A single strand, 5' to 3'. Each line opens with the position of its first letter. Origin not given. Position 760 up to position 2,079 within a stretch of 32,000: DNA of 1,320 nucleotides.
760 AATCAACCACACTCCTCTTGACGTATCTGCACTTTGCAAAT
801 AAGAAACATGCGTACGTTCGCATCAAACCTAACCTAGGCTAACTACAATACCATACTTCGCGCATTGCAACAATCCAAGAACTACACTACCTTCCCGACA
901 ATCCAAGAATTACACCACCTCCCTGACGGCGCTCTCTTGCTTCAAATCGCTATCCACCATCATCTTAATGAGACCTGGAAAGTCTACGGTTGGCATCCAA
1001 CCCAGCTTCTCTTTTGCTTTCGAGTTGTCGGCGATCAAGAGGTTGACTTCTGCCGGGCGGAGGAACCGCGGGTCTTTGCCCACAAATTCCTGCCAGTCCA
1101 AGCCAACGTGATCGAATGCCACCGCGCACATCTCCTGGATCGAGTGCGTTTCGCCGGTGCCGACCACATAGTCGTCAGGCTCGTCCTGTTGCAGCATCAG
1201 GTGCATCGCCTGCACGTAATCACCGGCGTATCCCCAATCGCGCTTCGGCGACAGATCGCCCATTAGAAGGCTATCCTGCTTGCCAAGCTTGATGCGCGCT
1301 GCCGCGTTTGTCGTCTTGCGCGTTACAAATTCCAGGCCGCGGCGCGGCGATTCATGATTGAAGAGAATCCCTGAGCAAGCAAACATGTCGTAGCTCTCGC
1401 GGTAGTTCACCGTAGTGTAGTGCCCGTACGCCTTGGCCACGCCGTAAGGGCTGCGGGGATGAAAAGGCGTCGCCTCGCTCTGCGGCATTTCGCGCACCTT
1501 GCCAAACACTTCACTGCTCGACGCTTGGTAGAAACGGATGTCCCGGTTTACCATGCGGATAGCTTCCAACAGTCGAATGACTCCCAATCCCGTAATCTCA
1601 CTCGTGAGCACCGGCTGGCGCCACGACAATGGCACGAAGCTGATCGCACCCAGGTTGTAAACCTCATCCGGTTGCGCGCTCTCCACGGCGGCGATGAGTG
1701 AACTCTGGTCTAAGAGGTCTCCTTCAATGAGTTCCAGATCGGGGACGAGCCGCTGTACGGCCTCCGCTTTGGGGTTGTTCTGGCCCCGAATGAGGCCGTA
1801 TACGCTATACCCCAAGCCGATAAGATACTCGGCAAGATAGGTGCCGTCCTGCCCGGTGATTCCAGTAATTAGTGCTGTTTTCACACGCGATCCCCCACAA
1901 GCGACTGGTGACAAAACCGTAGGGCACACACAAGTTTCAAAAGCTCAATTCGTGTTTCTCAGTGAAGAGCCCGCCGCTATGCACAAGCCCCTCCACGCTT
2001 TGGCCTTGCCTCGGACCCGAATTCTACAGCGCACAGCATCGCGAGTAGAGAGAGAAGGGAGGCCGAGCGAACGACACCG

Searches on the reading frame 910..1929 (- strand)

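Call 8: search_protein_families(library=pfam, proteins=[window:910-1929:-], max_evalue=0.001)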
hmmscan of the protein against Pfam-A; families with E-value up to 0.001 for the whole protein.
window:910-1929:- (339 aa): 4 families
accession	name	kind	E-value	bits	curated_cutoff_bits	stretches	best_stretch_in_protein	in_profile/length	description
PF16363.11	GDP_Man_Dehyd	-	6.6e-124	414.1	27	1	20-324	1-332/332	GDP-mannose 4,6 dehydratase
PF01370.27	Epimerase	-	1.1e-67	228.4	20.9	1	19-257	1-240/240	NAD dependent epimerase/dehydratase family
PF04321.23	RmlD_sub_bind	-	7e-08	32.3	27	1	19-180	3-143/287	RmlD substrate binding domain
PF05368.20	NmrA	-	5.4e-06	26.7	27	1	17-86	3-71/298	NmrA-like family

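Call 63: search_protein_families(library=ncbifam, proteins=[window:910-1929:-], max_evalue=0.01)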
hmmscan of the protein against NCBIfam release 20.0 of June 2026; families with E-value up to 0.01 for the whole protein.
window:910-1929:- (339 aa): 17 families
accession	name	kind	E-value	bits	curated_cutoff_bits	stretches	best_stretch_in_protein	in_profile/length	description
TIGR01472.1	gmd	equivalog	9.1e-120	399.9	415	1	17-331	1-341/342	GDP-mannose 4,6-dehydratase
TIGR04180.1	EDH_00030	hypoth_equivalog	3.4e-27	95.3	475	1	20-315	2-296/297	NAD-dependent 4,6-dehydratase LegB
TIGR01181.1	dTDP_gluc_dehyt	equivalog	1.1e-26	93.7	365.1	1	20-337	3-320/321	dTDP-glucose 4,6-dehydratase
TIGR01179.1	galE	equivalog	9.4e-20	70.7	262.3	2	20-170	3-153/332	UDP-glucose 4-epimerase GalE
TIGR02622.1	CDP_4_6_dhtase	equivalog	2.1e-18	66.6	278.45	1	17-180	5-172/352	CDP-glucose 4,6-dehydratase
NF011728.1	PRK15181.1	equivalog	1e-09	37.8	760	1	18-323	17-332/348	Vi polysaccharide biosynthesis UDP-N-acetylglucosaminuronic acid C-4 epimerase TviC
NF052578.1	StrlDmthSdmBMthl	equivalog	6.2e-09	36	600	1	18-266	2-236/328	sterol demethylase protein SdmB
NF007582.0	PRK10217.1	equivalog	6.8e-09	35.3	698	1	70-337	58-340/355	dTDP-glucose 4,6-dehydratase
NF043036.1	ErythonDh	equivalog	6e-08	32.2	325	1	63-176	52-163/321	D-erythronate dehydrogenase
NF007956.0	PRK10675.1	subfamily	4.8e-07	29.2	394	1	20-166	4-153/338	UDP-glucose 4-epimerase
NF007490.0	PRK10084.1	subfamily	7.2e-06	25.2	649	1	70-337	57-343/361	dTDP-glucose 4,6-dehydratase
TIGR02197.1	heptose_epim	equivalog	2.2e-05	23.8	274.6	1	76-276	53-261/316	ADP-glyceromanno-heptose 6-epimerase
TIGR03466.1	HpnA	hypoth_equivalog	0.00025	20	367.65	1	18-86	2-66/327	hopanoid-associated sugar epimerase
NF008360.0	PRK11150.1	equivalog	0.00053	19.3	452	1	127-274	105-253/310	ADP-glyceromanno-heptose 6-epimerase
NF058621.1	DiazavRedAvaA7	equivalog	0.0013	18.4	400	0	20-95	4-74/304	3-diazoavenalumate denitrifying reductase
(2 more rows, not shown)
